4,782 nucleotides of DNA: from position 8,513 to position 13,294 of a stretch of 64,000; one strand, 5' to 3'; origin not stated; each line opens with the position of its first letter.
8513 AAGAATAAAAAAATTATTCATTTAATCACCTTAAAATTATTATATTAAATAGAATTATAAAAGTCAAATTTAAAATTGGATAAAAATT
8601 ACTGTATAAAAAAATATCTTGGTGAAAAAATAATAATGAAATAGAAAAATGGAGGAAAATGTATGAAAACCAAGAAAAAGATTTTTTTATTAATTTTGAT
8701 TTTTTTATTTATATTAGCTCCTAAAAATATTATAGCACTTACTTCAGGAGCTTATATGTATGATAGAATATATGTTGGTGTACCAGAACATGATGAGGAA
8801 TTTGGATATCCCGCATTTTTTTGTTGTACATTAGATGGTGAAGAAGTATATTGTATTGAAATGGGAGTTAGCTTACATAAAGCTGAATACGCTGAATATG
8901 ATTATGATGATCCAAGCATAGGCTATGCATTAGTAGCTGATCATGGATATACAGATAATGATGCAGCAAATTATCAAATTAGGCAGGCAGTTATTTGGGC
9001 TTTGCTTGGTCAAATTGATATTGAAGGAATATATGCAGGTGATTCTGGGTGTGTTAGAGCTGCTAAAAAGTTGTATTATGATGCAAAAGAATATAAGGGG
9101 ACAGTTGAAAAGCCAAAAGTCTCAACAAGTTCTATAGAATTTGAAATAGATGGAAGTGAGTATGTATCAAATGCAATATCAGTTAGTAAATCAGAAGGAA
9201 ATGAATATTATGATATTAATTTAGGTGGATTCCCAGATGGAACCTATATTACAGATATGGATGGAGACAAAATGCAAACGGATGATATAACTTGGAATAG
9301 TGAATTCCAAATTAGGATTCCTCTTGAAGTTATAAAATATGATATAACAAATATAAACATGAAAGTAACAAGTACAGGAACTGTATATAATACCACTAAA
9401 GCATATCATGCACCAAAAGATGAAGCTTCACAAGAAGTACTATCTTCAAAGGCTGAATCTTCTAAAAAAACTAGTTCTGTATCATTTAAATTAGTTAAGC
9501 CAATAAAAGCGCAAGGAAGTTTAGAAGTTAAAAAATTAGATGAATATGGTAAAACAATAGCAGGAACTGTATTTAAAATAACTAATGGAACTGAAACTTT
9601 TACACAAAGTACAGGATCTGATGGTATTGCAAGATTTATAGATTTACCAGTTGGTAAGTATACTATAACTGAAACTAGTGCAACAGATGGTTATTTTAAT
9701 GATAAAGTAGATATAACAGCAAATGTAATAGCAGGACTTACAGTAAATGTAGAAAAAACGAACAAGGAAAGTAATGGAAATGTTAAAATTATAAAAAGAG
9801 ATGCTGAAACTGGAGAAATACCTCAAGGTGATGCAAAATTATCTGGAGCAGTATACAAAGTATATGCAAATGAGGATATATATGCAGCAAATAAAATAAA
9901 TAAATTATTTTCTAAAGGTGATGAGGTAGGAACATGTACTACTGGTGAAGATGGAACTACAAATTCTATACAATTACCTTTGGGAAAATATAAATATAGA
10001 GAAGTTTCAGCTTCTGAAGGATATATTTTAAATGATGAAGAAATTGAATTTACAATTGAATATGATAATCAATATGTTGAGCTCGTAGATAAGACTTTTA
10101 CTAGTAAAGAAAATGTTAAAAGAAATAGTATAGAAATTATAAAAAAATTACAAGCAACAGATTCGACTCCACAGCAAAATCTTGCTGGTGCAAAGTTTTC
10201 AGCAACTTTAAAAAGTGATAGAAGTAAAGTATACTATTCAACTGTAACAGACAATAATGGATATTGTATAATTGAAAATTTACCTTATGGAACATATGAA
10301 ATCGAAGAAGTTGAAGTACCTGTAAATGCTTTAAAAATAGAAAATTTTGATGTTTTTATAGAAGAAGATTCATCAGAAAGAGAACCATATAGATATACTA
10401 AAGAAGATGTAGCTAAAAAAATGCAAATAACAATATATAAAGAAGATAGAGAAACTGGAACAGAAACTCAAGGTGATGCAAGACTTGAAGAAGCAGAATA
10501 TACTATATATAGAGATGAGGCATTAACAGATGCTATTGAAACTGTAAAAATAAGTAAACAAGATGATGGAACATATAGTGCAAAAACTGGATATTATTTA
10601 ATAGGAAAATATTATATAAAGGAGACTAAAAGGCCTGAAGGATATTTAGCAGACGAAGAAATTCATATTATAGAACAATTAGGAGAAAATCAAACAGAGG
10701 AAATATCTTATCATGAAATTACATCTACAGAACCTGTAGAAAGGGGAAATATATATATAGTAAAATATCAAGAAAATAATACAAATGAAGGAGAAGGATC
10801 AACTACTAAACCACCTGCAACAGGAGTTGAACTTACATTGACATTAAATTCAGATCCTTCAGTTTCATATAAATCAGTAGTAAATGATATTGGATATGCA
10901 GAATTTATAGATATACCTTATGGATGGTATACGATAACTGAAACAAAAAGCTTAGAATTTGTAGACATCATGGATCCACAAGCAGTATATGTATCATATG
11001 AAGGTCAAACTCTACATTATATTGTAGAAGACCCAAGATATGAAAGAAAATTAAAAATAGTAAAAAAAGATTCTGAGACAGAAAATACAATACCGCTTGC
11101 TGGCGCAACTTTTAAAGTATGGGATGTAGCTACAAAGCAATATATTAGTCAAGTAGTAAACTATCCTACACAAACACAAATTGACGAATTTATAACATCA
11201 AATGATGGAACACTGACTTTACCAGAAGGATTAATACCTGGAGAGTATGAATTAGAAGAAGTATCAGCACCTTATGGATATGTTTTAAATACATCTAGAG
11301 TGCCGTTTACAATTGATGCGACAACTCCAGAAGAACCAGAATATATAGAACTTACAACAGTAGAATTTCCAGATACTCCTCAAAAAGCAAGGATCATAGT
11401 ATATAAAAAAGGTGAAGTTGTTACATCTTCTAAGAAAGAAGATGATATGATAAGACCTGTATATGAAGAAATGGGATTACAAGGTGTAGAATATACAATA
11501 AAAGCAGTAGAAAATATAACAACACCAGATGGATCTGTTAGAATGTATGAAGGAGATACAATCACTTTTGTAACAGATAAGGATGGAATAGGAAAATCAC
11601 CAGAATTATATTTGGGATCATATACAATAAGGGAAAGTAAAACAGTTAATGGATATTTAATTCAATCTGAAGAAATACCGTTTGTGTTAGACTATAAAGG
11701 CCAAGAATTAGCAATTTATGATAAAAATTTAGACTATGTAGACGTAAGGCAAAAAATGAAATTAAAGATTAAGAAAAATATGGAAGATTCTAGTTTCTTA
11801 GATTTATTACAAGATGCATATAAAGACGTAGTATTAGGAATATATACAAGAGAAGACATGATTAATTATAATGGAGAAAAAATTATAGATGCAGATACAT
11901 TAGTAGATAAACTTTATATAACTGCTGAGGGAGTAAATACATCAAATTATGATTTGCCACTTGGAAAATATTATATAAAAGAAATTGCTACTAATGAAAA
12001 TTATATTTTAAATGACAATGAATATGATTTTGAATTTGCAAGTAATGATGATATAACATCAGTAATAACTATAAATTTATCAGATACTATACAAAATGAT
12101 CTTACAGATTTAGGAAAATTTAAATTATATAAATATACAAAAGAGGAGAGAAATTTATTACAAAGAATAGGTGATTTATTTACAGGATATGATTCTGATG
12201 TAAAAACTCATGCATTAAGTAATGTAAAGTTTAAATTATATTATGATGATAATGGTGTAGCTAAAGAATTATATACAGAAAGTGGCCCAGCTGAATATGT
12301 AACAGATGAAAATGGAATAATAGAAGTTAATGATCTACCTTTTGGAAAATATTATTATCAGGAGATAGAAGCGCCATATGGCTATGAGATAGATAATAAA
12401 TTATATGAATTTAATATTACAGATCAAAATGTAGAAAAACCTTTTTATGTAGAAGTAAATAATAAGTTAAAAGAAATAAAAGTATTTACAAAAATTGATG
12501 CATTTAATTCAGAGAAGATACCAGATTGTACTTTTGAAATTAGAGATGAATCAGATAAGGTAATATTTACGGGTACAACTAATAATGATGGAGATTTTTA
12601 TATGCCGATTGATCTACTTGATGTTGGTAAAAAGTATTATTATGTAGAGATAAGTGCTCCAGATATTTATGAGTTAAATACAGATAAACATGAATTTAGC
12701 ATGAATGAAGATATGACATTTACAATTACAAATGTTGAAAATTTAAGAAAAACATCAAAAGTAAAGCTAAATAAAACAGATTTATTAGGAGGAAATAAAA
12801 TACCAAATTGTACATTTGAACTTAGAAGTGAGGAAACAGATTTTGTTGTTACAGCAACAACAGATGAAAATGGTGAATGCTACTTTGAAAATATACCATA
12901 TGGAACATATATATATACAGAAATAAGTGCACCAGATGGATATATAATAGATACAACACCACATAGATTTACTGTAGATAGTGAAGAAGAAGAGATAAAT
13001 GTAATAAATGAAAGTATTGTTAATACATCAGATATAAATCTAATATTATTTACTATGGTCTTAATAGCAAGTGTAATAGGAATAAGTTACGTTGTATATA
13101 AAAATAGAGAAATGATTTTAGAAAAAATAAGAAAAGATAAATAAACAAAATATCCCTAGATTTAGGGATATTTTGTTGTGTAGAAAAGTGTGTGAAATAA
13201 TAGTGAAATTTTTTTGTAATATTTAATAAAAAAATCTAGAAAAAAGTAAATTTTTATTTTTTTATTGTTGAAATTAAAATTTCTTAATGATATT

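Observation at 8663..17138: Two tandem giant surface proteins with thioester-domain-like N-termini and many Cna-B/SpaA-type repeats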

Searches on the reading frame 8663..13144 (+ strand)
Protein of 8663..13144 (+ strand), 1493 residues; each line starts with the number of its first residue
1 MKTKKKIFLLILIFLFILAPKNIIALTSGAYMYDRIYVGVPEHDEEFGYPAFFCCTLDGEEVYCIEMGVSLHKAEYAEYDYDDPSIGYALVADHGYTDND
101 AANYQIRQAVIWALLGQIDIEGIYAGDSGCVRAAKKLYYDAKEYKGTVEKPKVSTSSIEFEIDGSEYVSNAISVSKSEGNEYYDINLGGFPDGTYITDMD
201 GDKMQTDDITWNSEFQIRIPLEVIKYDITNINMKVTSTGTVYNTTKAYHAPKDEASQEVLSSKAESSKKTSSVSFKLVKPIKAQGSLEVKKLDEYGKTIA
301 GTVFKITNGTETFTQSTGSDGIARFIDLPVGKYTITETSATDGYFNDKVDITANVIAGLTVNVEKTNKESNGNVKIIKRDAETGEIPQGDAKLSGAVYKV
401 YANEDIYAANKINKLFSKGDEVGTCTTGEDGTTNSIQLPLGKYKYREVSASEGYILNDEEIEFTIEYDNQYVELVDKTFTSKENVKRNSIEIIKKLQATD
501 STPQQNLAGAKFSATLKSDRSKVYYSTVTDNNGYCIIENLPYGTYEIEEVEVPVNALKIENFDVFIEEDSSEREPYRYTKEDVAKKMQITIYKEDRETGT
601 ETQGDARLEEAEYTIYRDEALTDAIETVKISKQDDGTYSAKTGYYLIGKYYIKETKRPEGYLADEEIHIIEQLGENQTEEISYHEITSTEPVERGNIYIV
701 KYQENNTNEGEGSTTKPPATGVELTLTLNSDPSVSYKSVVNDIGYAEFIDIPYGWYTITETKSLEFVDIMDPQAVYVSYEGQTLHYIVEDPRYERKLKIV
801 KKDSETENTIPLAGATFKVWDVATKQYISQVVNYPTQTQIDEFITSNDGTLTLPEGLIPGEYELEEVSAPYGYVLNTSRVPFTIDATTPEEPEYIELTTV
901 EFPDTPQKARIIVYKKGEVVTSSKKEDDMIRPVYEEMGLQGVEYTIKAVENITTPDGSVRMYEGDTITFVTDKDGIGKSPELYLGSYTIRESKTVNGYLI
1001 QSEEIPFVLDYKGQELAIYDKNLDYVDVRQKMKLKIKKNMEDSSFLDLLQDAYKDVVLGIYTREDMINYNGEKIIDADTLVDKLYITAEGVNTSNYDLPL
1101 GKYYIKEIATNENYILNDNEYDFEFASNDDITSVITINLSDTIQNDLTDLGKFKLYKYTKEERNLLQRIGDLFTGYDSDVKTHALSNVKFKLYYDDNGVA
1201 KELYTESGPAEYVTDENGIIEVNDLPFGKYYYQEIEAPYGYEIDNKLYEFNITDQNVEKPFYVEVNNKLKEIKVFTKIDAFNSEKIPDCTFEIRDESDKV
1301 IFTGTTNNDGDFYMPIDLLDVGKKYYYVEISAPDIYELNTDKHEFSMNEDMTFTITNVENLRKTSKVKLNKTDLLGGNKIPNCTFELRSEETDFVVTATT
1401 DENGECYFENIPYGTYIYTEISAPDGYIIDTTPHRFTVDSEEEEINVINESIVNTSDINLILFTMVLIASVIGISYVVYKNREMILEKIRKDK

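Call 3: search_protein_families(library=pfam, proteins=[window:8663-13144:+], max_evalue=0.01)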
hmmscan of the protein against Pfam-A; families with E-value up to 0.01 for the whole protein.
window:8663-13144:+ (1493 aa): 5 families
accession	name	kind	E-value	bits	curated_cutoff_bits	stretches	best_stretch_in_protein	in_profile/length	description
PF17802.7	SpaA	-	1.2e-129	423.3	23.1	11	1366-1449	2-89/91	Prealbumin-like fold domain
PF17210.9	SdrD_B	-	2.4e-10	41.1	29.7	1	1379-1444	23-89/112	SdrD B-like domain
PF13620.12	CarboxypepD_reg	-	1.3e-08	35.5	32.3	0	1376-1416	10-50/82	Carboxypeptidase regulatory-like domain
PF09430.16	EMC7_beta-sandw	-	0.0001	22.9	26.6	0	506-567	4-60/122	ER membrane protein complex subunit 7, beta-sandwich domain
PF16555.11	GramPos_pilinD1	-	0.0011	19.9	23.1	0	280-367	90-148/160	Gram-positive pilin subunit D1, N-terminal domain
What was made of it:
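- On CnaB/SpaA isopeptide stalk domains: PF17802 matches 11 and 8 stretches, E 1e-129 and 7e-79 (call 3).
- Checked: Pfam SpaA (PF17802) matches 11 stretches in protein 1 (E 1e-129) and 8 in protein 2 (E 7e-79) (call 3).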

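Call 4: search_protein_families(library=ncbifam, proteins=[window:8663-13144:+], max_evalue=0.01)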
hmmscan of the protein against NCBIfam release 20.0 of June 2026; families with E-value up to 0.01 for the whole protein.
window:8663-13144:+ (1493 aa): 1 family
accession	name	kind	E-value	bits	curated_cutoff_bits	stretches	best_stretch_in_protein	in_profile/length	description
NF033902.0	iso_D2_wall_anc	subfamily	1e-34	120.2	95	6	795-892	380-487/540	SpaH/EbpB family LPXTG-anchored major pilin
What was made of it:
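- NCBIfam 'SpaH/EbpB major pilin' scores 120 bits, above its cutoff of 95, for protein 1 (call 4). The NCBIfam score is the sum of 6 separate CnaB-domain matches, not a pilin architecture (call 4).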

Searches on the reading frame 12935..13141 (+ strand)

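Call 51: search_protein_families(library=ncbifam, proteins=[window:12935-13141:+], max_evalue=10)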
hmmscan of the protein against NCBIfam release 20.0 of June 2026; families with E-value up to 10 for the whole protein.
seq(69 aa): 1 family
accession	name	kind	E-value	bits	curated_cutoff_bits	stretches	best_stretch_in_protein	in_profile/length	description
NF005030.0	PRK06439.1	equivalog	0.0083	16.2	121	1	19-56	33-70/72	NADH dehydrogenase subunit J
